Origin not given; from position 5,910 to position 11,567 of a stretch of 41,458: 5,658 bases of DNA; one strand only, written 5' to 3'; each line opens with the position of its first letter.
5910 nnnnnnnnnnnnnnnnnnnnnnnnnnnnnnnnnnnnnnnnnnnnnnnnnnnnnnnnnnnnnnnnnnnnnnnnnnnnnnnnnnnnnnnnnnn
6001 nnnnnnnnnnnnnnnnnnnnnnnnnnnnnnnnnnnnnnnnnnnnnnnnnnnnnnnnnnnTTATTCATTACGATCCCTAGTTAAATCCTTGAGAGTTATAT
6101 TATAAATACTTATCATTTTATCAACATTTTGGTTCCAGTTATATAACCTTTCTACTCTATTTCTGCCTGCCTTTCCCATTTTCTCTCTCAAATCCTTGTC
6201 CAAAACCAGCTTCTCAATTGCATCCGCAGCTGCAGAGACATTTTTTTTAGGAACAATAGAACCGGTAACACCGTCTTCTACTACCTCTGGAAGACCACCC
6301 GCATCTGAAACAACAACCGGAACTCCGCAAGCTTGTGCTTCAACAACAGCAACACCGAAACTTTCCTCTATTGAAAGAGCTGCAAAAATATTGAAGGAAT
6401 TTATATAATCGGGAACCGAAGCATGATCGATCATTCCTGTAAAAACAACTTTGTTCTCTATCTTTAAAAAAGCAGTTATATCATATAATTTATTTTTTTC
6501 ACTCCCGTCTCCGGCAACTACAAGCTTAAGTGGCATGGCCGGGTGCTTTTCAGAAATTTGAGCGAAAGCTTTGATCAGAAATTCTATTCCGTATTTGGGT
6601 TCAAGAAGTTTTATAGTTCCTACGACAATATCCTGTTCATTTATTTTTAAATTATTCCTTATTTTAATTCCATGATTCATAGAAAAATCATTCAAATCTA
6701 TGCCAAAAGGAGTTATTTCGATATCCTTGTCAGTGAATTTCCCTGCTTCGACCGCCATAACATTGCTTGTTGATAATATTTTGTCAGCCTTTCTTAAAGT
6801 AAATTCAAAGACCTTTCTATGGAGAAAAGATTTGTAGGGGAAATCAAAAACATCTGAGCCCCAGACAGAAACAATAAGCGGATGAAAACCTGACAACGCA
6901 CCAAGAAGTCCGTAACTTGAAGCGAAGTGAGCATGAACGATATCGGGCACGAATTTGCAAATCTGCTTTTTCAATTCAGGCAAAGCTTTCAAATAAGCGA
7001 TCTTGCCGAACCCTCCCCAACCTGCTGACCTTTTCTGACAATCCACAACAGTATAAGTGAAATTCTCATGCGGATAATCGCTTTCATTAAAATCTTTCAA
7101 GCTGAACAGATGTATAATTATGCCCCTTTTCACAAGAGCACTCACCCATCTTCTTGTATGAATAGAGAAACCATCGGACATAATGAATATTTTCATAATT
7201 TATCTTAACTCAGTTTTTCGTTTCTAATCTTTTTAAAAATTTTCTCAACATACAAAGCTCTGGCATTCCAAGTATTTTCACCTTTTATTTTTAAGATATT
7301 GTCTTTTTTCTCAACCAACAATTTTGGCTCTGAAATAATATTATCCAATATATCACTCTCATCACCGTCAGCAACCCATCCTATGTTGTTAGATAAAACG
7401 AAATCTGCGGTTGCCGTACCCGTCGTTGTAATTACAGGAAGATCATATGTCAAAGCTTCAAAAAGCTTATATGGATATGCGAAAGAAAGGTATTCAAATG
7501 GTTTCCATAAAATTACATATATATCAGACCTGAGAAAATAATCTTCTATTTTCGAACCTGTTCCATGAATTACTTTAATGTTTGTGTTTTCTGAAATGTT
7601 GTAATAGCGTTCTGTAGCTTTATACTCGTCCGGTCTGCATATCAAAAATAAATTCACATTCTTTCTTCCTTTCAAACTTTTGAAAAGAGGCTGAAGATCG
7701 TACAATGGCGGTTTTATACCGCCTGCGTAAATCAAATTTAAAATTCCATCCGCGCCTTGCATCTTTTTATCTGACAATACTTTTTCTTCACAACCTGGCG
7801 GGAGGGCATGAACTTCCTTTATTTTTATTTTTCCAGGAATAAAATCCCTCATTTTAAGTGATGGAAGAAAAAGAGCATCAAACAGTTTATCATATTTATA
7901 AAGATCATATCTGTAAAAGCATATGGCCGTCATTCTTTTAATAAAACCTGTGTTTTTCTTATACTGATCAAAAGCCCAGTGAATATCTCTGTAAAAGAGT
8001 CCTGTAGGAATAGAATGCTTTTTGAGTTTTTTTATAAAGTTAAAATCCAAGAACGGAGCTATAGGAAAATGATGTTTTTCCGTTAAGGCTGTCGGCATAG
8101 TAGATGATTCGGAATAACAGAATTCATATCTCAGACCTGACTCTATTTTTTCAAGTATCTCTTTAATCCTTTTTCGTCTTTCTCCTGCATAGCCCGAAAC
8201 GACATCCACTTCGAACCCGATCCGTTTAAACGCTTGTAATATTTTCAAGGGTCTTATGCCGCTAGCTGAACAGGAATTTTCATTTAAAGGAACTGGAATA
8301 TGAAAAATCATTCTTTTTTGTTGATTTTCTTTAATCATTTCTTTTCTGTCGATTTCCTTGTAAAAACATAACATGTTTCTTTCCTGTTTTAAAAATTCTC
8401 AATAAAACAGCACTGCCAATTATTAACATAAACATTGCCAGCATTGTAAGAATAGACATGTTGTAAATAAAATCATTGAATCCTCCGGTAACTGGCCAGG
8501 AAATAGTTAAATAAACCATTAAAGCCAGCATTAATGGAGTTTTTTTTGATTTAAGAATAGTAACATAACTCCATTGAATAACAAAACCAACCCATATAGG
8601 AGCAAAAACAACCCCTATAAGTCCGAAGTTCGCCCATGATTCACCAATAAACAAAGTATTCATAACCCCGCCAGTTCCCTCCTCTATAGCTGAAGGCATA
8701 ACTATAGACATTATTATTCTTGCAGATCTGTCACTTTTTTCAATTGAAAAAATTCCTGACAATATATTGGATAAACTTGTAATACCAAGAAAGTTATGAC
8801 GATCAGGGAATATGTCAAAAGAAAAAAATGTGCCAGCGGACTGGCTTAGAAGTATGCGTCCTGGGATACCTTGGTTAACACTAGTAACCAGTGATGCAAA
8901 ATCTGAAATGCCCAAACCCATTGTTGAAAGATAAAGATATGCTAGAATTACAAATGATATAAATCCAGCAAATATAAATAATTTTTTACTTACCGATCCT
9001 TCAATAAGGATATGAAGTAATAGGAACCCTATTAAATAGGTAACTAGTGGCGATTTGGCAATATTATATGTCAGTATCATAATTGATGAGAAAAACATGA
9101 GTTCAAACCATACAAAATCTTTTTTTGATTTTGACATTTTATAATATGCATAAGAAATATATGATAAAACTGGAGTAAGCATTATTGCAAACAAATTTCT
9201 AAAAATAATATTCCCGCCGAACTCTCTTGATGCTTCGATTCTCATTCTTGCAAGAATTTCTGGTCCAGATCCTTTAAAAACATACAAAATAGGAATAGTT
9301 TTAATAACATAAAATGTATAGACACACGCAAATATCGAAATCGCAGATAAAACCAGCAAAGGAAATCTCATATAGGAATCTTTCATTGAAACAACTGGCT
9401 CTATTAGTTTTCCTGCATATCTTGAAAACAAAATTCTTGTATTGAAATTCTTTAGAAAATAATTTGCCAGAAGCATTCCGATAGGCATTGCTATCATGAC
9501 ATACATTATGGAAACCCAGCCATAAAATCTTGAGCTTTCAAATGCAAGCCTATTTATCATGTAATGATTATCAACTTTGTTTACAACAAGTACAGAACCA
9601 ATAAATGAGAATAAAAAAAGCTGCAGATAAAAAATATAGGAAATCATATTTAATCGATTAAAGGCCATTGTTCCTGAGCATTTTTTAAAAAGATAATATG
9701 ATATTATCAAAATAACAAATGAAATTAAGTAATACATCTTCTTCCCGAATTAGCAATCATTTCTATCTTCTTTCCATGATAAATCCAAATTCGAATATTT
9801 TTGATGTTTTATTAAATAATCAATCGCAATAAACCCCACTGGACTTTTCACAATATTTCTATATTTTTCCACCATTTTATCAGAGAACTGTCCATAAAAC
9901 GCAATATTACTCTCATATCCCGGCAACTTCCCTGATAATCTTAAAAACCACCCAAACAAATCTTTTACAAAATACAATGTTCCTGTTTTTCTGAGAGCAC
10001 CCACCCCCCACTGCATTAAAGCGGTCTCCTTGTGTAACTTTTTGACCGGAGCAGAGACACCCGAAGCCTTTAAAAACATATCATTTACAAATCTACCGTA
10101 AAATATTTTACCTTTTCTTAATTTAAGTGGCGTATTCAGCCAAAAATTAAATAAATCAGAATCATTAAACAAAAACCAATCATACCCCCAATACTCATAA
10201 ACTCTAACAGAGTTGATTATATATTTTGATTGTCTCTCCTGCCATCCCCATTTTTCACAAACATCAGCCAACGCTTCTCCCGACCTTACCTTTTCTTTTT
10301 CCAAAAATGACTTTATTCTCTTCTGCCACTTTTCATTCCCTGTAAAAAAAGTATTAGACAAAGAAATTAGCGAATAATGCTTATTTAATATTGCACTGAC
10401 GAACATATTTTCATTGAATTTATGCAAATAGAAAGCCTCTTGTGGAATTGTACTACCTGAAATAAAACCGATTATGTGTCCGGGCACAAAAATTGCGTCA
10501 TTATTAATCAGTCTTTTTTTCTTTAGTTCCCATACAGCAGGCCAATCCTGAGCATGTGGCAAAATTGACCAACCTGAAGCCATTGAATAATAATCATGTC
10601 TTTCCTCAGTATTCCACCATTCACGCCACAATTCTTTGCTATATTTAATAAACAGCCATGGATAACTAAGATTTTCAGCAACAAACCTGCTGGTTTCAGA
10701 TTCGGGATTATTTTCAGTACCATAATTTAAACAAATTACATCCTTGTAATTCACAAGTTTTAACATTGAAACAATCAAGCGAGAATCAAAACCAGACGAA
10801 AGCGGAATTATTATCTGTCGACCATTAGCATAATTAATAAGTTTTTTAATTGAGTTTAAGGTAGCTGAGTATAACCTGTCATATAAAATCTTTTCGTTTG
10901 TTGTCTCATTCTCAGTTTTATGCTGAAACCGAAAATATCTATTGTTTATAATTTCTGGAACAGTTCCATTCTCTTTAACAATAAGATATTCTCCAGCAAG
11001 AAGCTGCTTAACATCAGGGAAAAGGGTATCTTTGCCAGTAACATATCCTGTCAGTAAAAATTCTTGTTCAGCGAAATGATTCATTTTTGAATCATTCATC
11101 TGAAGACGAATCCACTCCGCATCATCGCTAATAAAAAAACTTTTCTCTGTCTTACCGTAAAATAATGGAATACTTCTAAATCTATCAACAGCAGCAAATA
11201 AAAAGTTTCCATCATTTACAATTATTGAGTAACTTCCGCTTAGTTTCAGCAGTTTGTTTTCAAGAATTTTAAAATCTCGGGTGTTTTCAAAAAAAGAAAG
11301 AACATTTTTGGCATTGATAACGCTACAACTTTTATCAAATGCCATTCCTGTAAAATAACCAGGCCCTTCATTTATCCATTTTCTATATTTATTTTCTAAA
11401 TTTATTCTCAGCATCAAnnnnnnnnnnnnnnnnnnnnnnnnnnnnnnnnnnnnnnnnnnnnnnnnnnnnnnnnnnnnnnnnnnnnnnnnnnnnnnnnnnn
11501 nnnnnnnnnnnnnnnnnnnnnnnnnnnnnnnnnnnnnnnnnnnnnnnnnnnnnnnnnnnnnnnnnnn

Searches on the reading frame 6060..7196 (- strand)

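Call 41: search_protein_families(library=pfam, proteins=[window:6060-7196:-], max_evalue=0.00001)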
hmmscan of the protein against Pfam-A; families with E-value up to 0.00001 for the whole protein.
window:6060-7196:- (378 aa): 7 families
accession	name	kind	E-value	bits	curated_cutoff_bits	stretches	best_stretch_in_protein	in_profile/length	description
PF00534.26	Glycos_transf_1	-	4.3e-44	150.5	26.4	1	178-347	4-172/172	Glycosyl transferases group 1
PF13692.12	Glyco_trans_1_4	-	3.3e-33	115.4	27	1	197-332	9-141/142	Glycosyl transferases group 1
PF13477.12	Glyco_trans_4_2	-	5.3e-30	104.8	23.4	1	2-144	1-139/139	Glycosyl transferase 4-like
PF13524.12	Glyco_trans_1_2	-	1.5e-12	48.1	25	1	224-362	16-143/144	Glycosyl transferase-like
PF13439.12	Glyco_transf_4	-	5.6e-11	43.2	28.5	1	9-169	3-169/170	Glycosyltransferase Family 4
PF13579.12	Glyco_trans_4_4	-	6.9e-09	36.7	29.7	1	9-148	2-139/158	Glycosyl transferase 4-like domain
PF20706.3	GT4-conflict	-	7.9e-09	35.4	26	1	203-360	213-384/385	Family 4 Glycosyltransferase in conflict systems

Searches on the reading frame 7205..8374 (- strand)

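Call 41: search_protein_families(library=pfam, proteins=[window:7205-8374:-], max_evalue=0.00001)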
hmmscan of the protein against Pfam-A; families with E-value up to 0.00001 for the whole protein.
window:7205-8374:- (389 aa): 0 families

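Call 60: search_protein_families(library=pfam, proteins=[window:7205-8374:-], max_evalue=0.1)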
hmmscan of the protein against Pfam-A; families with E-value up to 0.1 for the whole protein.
window:7205-8374:- (389 aa): 2 families
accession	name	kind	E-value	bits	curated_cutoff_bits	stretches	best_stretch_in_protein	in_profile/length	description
PF13692.12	Glyco_trans_1_4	-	2.6e-05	25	27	1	232-347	25-137/142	Glycosyl transferases group 1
PF00534.26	Glycos_transf_1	-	8.7e-05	22.6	26.4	1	231-341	37-146/172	Glycosyl transferases group 1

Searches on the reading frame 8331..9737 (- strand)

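Call 41: search_protein_families(library=pfam, proteins=[window:8331-9737:-], max_evalue=0.00001)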
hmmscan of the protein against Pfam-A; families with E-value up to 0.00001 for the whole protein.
window:8331-9737:- (468 aa): 0 families

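Call 60: search_protein_families(library=pfam, proteins=[window:8331-9737:-], max_evalue=0.1)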
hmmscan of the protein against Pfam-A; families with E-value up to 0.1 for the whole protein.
window:8331-9737:- (468 aa): 1 family
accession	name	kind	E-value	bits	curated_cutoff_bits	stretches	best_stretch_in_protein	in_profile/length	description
PF14296.11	O-ag_pol_Wzy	-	0.00078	18.7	26.6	1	331-441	352-460/468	O-antigen polysaccharide polymerase Wzy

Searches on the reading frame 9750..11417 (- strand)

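Call 41: search_protein_families(library=pfam, proteins=[window:9750-11417:-], max_evalue=0.00001)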
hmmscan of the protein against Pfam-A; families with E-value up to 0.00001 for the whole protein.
window:9750-11417:- (555 aa): 0 families

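Call 60: search_protein_families(library=pfam, proteins=[window:9750-11417:-], max_evalue=0.1)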
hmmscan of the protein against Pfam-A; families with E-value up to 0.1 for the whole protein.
window:9750-11417:- (555 aa): 1 family
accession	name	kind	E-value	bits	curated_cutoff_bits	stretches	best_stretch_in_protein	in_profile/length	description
PF13537.11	GATase_7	-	0.0074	16.7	25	1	51-97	66-115/123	Glutamine amidotransferase domain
